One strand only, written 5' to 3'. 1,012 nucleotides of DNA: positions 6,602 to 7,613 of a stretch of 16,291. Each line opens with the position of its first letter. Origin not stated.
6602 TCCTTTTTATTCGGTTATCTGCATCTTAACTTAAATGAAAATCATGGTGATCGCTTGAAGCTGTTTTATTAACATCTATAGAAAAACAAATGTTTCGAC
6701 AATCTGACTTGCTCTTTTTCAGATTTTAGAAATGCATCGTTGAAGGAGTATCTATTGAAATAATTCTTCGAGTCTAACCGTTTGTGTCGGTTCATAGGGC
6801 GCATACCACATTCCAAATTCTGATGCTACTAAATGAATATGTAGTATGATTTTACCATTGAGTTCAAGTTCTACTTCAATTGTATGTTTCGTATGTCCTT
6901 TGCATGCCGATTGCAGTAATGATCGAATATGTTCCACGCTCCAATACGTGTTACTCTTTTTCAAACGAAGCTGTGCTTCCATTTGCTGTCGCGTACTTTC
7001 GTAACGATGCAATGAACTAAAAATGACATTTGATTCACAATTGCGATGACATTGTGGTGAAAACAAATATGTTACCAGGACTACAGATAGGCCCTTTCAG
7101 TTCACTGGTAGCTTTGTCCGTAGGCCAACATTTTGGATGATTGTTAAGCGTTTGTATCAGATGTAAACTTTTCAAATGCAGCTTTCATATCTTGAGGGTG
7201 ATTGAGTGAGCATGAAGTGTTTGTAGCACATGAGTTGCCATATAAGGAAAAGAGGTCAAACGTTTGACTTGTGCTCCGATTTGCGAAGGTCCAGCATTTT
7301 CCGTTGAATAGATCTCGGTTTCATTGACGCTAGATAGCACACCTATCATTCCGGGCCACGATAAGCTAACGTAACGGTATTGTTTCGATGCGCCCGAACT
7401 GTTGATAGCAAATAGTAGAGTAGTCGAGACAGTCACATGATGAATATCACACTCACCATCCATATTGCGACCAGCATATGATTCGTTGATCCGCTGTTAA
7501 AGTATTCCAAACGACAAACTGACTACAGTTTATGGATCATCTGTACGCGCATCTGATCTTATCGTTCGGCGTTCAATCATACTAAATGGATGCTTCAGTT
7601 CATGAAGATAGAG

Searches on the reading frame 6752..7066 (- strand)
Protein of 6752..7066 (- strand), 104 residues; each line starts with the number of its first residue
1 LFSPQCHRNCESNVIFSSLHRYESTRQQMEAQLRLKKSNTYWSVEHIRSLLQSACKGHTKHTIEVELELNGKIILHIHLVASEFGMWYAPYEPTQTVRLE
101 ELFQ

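Call 20: search_protein_families(library=pfam, proteins=[window:6752-7066:-], max_evalue=0.1)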
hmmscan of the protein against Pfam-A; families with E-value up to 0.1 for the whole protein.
window:6752-7066:- (104 aa): 1 family
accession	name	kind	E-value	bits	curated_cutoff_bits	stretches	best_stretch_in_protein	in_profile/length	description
PF02198.23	SAM_PNT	-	0.076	13.4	24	1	27-76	5-55/83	Sterile alpha motif (SAM)/Pointed domain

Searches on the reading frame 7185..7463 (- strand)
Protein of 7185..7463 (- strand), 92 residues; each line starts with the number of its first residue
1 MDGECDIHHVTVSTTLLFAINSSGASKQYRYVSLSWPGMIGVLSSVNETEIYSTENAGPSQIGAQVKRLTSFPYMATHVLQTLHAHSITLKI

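Call 20: search_protein_families(library=pfam, proteins=[window:7185-7463:-], max_evalue=0.1)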
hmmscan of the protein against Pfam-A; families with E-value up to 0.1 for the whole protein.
window:7185-7463:- (92 aa): 1 family
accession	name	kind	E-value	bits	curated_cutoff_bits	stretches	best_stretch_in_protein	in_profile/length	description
PF10327.15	7TM_GPCR_Sri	-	0.012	15.3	23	1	8-56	141-189/303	Serpentine type 7TM GPCR chemoreceptor Sri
